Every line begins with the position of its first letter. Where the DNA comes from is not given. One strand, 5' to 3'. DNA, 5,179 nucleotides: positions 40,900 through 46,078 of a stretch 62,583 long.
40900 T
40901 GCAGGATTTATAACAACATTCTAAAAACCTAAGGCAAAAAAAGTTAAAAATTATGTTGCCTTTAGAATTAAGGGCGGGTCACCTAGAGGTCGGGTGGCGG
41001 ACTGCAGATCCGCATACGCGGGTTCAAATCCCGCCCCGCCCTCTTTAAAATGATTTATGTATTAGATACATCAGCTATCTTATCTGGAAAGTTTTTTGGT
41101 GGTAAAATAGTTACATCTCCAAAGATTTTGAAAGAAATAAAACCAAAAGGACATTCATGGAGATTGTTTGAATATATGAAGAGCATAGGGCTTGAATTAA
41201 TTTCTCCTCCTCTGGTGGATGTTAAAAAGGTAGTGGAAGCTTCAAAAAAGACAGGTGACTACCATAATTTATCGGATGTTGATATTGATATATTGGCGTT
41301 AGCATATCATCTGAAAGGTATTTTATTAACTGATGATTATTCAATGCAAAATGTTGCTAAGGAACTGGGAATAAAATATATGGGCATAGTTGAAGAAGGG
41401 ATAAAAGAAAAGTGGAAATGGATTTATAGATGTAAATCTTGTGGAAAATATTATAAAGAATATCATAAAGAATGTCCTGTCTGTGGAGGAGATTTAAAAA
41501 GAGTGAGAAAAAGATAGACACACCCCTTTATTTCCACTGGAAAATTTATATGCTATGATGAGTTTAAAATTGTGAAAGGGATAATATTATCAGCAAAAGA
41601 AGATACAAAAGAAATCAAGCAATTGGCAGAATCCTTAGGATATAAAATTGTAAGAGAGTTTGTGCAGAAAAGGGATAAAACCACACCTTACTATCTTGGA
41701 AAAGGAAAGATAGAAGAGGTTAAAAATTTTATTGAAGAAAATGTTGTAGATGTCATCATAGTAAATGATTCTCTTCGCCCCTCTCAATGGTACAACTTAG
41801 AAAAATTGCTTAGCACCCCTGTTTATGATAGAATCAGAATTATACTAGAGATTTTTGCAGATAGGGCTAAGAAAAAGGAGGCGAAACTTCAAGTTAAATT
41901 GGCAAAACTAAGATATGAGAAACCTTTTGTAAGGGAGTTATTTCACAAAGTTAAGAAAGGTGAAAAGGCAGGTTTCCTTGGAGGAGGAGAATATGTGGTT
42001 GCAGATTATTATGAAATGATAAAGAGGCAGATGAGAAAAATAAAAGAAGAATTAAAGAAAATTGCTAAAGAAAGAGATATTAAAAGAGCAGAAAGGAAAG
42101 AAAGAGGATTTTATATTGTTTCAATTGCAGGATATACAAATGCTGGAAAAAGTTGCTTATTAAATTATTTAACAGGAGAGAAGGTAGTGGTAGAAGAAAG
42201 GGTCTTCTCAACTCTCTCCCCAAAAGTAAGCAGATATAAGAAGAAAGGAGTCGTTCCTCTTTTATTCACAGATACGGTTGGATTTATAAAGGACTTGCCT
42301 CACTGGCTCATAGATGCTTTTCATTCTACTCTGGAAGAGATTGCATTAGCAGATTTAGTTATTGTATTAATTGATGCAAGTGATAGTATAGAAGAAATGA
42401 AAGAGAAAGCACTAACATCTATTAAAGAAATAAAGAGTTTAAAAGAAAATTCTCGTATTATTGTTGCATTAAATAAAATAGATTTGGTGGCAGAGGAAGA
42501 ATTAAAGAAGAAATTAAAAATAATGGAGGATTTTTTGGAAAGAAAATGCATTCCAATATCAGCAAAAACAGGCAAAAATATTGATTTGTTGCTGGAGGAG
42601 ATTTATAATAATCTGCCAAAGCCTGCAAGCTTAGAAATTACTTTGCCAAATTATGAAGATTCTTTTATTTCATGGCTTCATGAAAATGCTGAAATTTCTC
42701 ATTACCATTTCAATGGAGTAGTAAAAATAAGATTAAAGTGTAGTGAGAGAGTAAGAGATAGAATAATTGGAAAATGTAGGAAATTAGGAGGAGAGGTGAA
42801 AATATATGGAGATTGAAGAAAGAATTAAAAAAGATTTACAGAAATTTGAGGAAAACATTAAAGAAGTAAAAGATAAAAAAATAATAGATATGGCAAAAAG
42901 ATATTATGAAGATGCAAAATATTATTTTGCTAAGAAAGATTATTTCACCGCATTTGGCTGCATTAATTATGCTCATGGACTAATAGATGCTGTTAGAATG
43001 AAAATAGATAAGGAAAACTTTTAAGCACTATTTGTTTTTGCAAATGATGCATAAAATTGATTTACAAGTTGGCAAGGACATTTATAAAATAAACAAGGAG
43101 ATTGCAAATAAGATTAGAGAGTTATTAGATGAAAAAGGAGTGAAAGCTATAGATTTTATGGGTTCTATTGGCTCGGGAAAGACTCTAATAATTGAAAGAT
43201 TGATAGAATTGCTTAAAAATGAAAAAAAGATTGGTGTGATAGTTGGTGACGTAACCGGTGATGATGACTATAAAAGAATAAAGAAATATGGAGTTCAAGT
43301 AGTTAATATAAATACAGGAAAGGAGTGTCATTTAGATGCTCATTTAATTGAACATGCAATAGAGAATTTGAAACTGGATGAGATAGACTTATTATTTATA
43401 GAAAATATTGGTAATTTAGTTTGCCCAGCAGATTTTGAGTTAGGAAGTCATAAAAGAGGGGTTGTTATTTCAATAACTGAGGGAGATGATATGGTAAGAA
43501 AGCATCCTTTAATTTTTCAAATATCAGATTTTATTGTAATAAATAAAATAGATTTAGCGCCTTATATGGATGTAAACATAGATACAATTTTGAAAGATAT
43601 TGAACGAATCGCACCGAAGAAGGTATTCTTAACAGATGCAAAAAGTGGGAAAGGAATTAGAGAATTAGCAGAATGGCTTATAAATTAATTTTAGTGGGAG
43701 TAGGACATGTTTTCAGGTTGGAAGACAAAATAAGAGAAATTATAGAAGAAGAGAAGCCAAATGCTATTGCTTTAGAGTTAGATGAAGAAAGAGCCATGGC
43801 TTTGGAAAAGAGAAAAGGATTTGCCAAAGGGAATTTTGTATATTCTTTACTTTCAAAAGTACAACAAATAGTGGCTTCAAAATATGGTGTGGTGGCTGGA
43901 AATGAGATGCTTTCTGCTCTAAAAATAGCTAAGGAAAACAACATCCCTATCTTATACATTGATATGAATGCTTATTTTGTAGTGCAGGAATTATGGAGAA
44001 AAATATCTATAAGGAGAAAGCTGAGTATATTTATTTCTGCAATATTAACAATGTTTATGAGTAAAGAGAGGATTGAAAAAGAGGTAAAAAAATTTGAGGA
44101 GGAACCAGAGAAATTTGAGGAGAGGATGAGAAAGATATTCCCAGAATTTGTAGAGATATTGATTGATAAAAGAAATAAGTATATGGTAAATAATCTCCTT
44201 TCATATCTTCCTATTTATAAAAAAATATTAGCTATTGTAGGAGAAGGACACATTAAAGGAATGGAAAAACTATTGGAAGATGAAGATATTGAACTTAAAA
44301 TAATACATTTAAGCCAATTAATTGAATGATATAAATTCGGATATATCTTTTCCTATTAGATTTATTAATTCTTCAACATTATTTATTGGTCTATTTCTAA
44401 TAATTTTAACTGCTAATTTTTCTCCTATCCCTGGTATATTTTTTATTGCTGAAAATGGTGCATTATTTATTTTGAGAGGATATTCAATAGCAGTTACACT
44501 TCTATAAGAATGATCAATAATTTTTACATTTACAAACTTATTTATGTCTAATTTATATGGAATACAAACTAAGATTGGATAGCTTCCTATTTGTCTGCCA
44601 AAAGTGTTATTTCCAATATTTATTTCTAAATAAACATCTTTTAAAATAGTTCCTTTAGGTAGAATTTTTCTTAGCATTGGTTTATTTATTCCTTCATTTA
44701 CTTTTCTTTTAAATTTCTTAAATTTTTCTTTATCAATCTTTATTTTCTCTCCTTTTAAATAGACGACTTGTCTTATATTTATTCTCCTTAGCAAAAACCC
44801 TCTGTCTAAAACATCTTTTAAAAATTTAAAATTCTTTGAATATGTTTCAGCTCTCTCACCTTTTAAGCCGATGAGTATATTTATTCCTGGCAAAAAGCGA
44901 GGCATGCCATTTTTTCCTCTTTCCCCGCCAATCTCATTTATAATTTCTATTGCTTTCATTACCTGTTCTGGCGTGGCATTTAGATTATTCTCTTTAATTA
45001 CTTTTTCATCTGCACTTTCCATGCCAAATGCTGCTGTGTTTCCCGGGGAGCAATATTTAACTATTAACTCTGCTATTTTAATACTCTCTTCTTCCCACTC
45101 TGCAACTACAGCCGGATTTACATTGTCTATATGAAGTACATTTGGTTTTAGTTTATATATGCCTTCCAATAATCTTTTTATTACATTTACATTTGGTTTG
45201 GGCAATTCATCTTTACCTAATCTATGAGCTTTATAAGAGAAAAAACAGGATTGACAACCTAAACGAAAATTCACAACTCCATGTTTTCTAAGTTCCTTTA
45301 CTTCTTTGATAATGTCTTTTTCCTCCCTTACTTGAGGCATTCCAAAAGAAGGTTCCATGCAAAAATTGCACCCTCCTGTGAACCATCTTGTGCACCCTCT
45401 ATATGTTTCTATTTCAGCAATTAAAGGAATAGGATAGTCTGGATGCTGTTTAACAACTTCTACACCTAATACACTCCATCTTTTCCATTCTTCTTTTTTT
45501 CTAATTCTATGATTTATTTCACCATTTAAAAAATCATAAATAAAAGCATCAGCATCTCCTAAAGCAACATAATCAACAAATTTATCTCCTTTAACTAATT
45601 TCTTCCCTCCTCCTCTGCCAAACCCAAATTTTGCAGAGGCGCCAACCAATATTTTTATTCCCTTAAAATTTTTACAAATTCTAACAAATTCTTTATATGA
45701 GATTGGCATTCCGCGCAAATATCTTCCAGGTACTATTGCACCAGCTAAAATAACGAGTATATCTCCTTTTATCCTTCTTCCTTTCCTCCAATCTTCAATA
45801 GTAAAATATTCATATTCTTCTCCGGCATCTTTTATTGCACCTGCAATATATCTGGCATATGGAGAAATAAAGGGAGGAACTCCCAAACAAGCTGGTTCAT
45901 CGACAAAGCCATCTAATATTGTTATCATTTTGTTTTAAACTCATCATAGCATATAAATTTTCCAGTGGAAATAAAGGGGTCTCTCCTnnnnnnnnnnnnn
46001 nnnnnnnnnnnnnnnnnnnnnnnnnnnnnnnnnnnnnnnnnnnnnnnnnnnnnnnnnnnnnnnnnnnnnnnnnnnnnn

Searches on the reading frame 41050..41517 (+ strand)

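Call 46: search_protein_families(library=pfam, proteins=[window:41050-41517:+], max_evalue=0.001)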
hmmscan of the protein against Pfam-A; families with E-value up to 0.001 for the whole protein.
window:41050-41517:+ (155 aa): 2 families
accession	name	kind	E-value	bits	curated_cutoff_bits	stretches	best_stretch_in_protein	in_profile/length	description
PF17146.10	PIN_6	-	4.5e-17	62.7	27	1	4-88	2-87/87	PIN domain of ribonuclease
PF08745.17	PIN_5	-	4.9e-06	26.5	27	1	75-111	155-191/205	PINc domain ribonuclease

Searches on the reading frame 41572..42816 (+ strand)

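Call 46: search_protein_families(library=pfam, proteins=[window:41572-42816:+], max_evalue=0.001)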
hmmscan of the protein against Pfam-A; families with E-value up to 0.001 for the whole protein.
window:41572-42816:+ (414 aa): 11 families
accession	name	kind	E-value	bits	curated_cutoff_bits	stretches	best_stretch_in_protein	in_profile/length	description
PF13167.11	GTP-bdg_N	-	3.1e-26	92.2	25.4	1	10-96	2-89/89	GTP-binding GTPase N-terminal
PF01926.29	MMR_HSR1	-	5.8e-18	65.5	21.9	1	183-302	2-113/113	50S ribosome-binding GTPase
PF16360.10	GTP-bdg_M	-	4.3e-16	59.7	29.5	1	98-175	1-79/79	GTP-binding GTPase Middle Region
PF00009.33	GTP_EFTU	-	1.8e-11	44.4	26.5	1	256-349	89-187/188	Elongation factor Tu GTP binding domain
PF02421.24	FeoB_N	-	1.1e-09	38.5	27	1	183-344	3-156/156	Ferrous iron transport protein B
PF16897.10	MMR_HSR1_Xtn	-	1.9e-08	34.6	35.2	1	294-348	56-104/106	C-terminal region of MMR_HSR1 domain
PF03193.22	RsgA_GTPase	-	7.5e-06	26.3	30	0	291-346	51-106/174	RsgA GTPase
PF19275.4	HflX_C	-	6.7e-05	23.3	26.4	1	325-395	11-84/102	HflX C-terminal domain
PF02492.25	cobW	-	0.00036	20.6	20.7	0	216-316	71-166/180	CobW/HypB/UreG, nucleotide-binding domain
PF00071.28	Ras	-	0.00053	20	21.6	0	186-348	5-160/162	Ras family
PF00025.27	Arf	-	0.00081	19.3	22.3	0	185-342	19-168/174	ADP-ribosylation factor family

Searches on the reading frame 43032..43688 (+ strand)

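Call 46: search_protein_families(library=pfam, proteins=[window:43032-43688:+], max_evalue=0.001)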
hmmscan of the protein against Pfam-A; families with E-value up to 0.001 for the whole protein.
window:43032-43688:+ (218 aa): 6 families
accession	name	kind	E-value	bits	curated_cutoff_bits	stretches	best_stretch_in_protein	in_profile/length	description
PF02492.25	cobW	-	7.1e-21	75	20.7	1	43-199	6-178/180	CobW/HypB/UreG, nucleotide-binding domain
PF03193.22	RsgA_GTPase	-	6.9e-07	29.7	30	0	163-216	53-104/174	RsgA GTPase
PF01935.23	DUF87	-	0.00011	22.8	23.2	1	44-117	30-96/220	Helicase HerA, central domain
PF03266.21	NTPase_1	-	0.00039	20.7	23.9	0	44-111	6-70/168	NTPase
PF03308.22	MeaB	-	0.00039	20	23.1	0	145-214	153-229/273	Methylmalonyl Co-A mutase-associated GTPase MeaB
PF00448.28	SRP54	-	0.00088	19.4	22.7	0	40-128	4-94/196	SRP54-type protein, GTPase domain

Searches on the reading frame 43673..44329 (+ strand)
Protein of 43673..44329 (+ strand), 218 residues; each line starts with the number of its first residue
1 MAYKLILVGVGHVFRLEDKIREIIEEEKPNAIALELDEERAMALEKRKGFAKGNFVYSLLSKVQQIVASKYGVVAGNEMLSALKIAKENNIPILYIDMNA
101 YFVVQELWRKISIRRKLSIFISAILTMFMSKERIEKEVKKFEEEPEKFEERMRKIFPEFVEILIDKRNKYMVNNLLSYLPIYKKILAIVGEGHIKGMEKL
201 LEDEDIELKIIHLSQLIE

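Call 46: search_protein_families(library=pfam, proteins=[window:43673-44329:+], max_evalue=0.001)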
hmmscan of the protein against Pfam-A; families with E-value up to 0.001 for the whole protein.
window:43673-44329:+ (218 aa): 1 family
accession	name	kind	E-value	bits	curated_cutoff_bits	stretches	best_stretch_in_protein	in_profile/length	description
PF01963.22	TraB_PrgY_gumN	-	1.2e-14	55.3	26.8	1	5-202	12-252/263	TraB/PrgY/gumN family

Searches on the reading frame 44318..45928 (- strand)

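Call 46: search_protein_families(library=pfam, proteins=[window:44318-45928:-], max_evalue=0.001)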
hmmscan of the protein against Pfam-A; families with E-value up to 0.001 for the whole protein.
window:44318-45928:- (536 aa): 3 families
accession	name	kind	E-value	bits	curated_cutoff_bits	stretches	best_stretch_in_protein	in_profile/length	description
PF04055.27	Radical_SAM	-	4.7e-09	37.1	29.5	1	175-342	3-148/166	Radical SAM superfamily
PF12836.13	HHH_3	-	2.8e-05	24.6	27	1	486-522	7-47/65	Helix-hairpin-helix motif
PF06514.17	PsbU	-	0.00042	20.7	24.5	0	479-526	9-56/93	Photosystem II 12 kDa extrinsic protein (PsbU)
